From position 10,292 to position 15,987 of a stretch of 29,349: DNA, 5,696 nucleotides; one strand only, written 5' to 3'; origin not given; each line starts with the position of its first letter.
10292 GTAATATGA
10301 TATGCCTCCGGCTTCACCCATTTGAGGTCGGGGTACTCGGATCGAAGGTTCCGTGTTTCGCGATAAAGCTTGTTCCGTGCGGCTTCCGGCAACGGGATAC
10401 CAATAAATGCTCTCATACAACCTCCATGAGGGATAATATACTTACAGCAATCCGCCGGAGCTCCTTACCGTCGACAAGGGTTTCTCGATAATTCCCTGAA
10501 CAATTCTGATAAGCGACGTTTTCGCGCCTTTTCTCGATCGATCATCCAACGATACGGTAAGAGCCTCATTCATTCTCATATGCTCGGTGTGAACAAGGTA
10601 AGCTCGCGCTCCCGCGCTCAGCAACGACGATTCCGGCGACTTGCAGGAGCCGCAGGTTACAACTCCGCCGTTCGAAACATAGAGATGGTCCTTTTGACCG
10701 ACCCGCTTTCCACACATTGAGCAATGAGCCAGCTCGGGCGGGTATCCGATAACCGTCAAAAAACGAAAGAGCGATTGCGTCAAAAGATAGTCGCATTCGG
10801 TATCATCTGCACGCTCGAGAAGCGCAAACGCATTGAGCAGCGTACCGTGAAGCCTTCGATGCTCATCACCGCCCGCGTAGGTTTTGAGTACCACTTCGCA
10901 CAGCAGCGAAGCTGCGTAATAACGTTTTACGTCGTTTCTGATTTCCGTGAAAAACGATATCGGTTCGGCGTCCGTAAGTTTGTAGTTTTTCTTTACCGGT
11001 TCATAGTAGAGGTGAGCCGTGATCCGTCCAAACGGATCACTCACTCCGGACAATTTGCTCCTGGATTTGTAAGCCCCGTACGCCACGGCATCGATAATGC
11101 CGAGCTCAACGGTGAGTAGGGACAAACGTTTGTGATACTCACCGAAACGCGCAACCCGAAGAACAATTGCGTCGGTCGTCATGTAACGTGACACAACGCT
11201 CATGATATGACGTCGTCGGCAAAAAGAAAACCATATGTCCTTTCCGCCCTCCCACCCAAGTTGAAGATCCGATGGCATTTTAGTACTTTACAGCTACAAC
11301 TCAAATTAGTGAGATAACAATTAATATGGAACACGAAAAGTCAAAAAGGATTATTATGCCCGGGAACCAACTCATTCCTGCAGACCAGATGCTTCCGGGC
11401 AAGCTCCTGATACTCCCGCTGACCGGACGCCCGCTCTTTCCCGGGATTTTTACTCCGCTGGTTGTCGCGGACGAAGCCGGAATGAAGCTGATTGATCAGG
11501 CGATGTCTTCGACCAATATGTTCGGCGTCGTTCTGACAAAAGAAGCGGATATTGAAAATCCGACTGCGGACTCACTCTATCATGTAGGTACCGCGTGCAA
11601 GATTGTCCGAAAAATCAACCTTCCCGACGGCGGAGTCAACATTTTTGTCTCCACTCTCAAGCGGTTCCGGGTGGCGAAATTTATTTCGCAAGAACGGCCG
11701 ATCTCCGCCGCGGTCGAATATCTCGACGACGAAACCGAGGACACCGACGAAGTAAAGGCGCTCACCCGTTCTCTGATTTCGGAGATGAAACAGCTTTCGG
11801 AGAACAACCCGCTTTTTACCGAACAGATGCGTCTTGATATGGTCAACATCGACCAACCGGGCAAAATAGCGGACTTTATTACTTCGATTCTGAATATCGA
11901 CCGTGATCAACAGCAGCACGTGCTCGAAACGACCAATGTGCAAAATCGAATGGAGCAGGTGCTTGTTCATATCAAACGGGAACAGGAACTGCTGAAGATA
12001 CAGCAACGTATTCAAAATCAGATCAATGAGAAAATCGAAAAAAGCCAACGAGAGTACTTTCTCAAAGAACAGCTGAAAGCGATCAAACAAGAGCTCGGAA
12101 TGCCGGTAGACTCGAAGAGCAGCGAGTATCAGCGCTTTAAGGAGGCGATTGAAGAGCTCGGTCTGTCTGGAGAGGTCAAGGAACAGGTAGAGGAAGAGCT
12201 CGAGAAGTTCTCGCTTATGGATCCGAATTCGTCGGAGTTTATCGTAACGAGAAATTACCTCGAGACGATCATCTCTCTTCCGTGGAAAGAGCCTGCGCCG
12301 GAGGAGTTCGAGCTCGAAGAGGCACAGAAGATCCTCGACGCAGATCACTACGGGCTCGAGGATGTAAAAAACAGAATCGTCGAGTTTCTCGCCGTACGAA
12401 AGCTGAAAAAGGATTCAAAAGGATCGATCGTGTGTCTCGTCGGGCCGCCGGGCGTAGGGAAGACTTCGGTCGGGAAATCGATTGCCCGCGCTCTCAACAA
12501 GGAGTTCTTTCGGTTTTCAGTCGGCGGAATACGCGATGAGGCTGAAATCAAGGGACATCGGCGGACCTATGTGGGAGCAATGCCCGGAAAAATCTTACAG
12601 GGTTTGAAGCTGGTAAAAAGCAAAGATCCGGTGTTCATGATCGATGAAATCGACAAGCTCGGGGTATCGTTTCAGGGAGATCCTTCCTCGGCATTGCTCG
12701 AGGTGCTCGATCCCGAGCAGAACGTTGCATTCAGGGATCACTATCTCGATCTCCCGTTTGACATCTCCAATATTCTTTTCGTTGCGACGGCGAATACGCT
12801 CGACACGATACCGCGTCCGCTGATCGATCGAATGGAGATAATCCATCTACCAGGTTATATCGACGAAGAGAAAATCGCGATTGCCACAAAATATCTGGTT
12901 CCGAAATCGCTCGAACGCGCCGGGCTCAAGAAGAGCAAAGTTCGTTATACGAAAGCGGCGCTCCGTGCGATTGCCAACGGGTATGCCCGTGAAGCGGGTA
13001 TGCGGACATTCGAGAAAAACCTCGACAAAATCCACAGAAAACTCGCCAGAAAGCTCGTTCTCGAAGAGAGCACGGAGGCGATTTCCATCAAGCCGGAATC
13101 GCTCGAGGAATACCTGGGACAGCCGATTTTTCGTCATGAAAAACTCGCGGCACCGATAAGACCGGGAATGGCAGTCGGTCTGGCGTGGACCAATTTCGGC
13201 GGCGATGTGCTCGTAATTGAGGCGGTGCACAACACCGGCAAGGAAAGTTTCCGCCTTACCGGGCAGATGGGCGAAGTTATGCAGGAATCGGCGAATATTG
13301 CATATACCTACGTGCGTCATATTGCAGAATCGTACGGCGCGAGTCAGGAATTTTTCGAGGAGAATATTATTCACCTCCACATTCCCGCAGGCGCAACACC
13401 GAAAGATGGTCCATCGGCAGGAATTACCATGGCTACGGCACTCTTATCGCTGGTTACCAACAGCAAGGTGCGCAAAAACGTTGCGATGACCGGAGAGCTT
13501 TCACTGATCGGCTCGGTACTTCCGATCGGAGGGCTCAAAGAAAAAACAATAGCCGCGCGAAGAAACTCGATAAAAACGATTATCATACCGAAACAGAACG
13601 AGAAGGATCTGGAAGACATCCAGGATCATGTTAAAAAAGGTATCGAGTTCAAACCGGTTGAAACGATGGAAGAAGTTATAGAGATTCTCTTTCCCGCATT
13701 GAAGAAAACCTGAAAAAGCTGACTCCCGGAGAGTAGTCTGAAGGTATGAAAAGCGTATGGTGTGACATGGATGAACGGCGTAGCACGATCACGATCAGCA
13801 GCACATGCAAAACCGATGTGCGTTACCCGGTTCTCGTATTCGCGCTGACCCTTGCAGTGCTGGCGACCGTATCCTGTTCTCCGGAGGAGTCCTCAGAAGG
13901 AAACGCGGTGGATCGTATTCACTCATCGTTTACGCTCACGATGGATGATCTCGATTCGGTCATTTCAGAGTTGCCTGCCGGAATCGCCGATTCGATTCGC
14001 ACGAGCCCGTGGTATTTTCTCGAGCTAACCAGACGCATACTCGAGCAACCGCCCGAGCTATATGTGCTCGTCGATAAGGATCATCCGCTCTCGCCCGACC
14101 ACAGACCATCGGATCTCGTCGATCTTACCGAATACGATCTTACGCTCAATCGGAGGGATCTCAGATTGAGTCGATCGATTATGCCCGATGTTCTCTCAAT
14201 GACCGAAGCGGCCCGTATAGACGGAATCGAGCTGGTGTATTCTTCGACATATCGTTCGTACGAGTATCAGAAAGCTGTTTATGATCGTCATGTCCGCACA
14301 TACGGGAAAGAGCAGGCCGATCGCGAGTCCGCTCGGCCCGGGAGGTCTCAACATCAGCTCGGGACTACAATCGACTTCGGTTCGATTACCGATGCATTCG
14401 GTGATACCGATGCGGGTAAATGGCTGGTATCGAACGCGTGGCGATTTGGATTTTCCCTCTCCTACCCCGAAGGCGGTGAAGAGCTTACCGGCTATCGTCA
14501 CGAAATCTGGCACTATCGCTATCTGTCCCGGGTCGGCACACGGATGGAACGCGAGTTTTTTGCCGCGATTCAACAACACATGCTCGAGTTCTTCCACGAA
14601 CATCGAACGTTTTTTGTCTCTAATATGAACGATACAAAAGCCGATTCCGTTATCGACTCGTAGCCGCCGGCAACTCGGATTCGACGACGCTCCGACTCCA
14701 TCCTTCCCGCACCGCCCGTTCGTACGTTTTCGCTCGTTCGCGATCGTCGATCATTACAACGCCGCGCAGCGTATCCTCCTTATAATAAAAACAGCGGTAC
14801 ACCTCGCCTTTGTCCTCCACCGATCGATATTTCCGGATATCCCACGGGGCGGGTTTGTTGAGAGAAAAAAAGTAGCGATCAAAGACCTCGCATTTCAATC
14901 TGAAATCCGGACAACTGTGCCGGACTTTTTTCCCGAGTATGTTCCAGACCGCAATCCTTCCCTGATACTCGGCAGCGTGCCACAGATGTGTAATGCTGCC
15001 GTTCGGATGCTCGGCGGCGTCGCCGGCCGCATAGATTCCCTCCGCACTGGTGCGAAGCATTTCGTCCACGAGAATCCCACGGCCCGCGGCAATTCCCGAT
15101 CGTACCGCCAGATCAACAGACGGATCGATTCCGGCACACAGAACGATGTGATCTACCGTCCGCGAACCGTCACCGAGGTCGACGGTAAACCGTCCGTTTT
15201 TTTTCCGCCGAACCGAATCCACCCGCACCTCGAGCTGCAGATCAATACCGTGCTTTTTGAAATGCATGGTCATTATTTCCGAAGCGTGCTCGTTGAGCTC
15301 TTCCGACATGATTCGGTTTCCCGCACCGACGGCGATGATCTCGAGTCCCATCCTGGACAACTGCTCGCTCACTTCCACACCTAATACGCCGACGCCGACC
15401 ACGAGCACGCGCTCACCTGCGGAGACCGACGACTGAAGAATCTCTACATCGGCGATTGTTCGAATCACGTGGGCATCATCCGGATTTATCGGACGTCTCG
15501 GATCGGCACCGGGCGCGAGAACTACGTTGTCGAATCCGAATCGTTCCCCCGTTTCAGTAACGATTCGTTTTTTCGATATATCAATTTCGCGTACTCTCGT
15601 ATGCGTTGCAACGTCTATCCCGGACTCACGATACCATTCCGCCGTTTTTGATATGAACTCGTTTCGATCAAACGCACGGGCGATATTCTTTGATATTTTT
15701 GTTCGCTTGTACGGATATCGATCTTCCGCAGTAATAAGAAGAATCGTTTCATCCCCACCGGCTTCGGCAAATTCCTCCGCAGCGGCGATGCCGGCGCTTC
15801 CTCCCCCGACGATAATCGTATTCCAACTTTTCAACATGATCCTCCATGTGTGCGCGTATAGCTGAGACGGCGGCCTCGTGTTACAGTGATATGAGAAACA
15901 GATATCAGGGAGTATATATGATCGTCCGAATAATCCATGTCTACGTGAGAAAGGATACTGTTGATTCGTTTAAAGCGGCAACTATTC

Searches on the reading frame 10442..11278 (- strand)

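Call 10: search_protein_families(library=pfam, proteins=[window:10442-11278:-], max_evalue=0.01)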
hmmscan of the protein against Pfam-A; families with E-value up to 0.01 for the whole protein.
window:10442-11278:- (278 aa): 2 families
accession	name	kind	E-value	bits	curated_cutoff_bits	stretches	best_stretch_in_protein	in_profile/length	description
PF02565.21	RecO_C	-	2.7e-18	66.7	22.1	1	114-268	1-153/157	Recombination protein O C terminal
PF11967.14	RecO_N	-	4.9e-13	49.4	27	1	33-110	4-80/80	Recombination protein O N terminal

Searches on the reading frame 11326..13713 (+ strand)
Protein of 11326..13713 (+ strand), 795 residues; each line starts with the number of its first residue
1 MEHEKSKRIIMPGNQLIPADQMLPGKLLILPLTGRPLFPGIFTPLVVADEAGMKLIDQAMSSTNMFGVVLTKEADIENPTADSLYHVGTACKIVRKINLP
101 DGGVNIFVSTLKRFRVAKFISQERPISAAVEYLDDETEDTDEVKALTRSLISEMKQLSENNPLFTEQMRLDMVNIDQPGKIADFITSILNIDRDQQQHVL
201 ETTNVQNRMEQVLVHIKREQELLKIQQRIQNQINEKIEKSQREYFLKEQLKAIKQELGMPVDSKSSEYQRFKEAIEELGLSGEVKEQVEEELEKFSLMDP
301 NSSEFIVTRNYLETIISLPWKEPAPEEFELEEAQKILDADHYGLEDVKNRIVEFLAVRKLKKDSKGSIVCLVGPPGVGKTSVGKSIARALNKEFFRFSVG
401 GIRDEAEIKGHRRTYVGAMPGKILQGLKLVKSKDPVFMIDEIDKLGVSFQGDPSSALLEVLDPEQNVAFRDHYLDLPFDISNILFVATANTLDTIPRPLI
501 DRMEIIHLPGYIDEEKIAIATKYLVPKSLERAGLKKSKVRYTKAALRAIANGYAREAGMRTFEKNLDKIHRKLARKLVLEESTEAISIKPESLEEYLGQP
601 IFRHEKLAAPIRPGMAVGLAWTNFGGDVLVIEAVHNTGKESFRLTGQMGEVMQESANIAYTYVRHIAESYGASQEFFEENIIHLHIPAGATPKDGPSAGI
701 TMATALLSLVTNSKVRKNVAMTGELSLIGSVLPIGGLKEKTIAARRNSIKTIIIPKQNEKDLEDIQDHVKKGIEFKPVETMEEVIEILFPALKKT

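Call 9: search_protein_families(library=pfam, proteins=[window:11326-13713:+], max_evalue=0.01)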
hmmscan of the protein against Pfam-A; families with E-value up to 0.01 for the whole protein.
window:11326-13713:+ (795 aa): 12 families
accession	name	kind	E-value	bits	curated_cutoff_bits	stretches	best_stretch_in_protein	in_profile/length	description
PF05362.19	Lon_C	-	3.1e-82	275.5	21.1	1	588-789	2-203/205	Lon protease (S16) C-terminal proteolytic domain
PF02190.22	LON_substr_bdg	-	3.2e-45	155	28.7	1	27-218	2-200/200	ATP-dependent protease La (LON) substrate-binding domain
PF00004.35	AAA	-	7.9e-25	88.3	21.2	1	369-506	1-126/131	ATPase family associated with various cellular activities (AAA)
PF22667.2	Lon_lid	-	8.1e-15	54.7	27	1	530-584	1-55/57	Lon protease AAA+ ATPase lid domain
PF13541.12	ChlI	-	5e-11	43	27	1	632-758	2-121/121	Subunit ChlI of Mg-chelatase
PF07728.20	AAA_5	-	3.5e-07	30.7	22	1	369-502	2-138/139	AAA domain (dynein-related subfamily)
PF08298.17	AAA_PrkA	-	2e-05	24.3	25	1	338-393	58-112/358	PrkA AAA domain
PF13191.12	AAA_16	-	6.4e-05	24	32.6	1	363-397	22-55/167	AAA ATPase domain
PF13401.12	AAA_22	-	0.00012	22.9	27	0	365-399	4-41/130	AAA domain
PF05496.18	RuvB_N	-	0.00019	21.7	27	1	340-400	8-67/159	Holliday junction DNA helicase RuvB P-loop domain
PF07724.20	AAA_2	-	0.00066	20.2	27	1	369-491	6-125/166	AAA domain (Cdc48 subfamily)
PF00910.28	RNA_helicase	-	0.0071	17.3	21.5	0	369-425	1-45/105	RNA helicase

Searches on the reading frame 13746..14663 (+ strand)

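Call 9: search_protein_families(library=pfam, proteins=[window:13746-14663:+], max_evalue=0.01)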
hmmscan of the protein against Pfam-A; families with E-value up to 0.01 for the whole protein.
window:13746-14663:+ (305 aa): 1 family
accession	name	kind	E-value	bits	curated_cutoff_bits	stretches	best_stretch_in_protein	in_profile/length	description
PF02557.22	VanY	-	8.9e-35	119.8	25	1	140-260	3-130/132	D-alanyl-D-alanine carboxypeptidase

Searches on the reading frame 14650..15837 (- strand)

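Call 9: search_protein_families(library=pfam, proteins=[window:14650-15837:-], max_evalue=0.01)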
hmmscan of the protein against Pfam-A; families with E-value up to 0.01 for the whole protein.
window:14650-15837:- (395 aa): 15 families
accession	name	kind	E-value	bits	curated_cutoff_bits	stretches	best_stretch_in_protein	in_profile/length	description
PF07992.20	Pyr_redox_2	-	2.1e-53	182.1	26.1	1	6-293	2-291/291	Pyridine nucleotide-disulphide oxidoreductase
PF00070.33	Pyr_redox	-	1.1e-15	58.3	22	1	143-220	1-78/82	Pyridine nucleotide-disulphide oxidoreductase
PF13738.12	Pyr_redox_3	-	1.5e-12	47.8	30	1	8-272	1-305/305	Pyridine nucleotide-disulphide oxidoreductase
PF01266.30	DAO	-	5.1e-09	36.5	27.9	0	57-119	147-223/353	FAD dependent oxidoreductase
PF03486.20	HI0933_like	-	9.3e-07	29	50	0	7-31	3-27/244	HI0933-like protein Rossmann domain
PF01593.30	Amino_oxidase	-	3.1e-05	23.9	19.8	0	194-238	213-257/443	Flavin containing amine oxidoreductase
PF13454.12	NAD_binding_9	-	4.6e-05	23.9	21.8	0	79-110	120-153/155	FAD-NAD(P)-binding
PF02737.24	3HCDH_N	-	0.00092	19.6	22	0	144-199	2-56/180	3-hydroxyacyl-CoA dehydrogenase, NAD binding domain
PF13434.12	Lys_Orn_oxgnase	-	0.0026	17.4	21.3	1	84-214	131-263/339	L-lysine 6-monooxygenase/L-ornithine 5-monooxygenase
PF05834.18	Lycopene_cycl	-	0.0029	17.2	23.4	0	8-44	3-39/380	Lycopene cyclase protein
PF13241.12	NAD_binding_7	-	0.0038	18.2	22.1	0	4-45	7-52/104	Putative NAD(P)-binding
PF01494.25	FAD_binding_3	-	0.0048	16.6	22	0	6-33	3-30/349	FAD binding domain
PF00899.27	ThiF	-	0.0053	16.4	28.1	0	143-170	22-49/238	ThiF family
PF02254.24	TrkA_N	-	0.0058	17.4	23.8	0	8-37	2-29/116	TrkA-N domain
PF02826.25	2-Hacid_dh_C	-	0.0096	15.8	25.1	0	139-176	34-71/178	D-isomer specific 2-hydroxyacid dehydrogenase, NAD binding domain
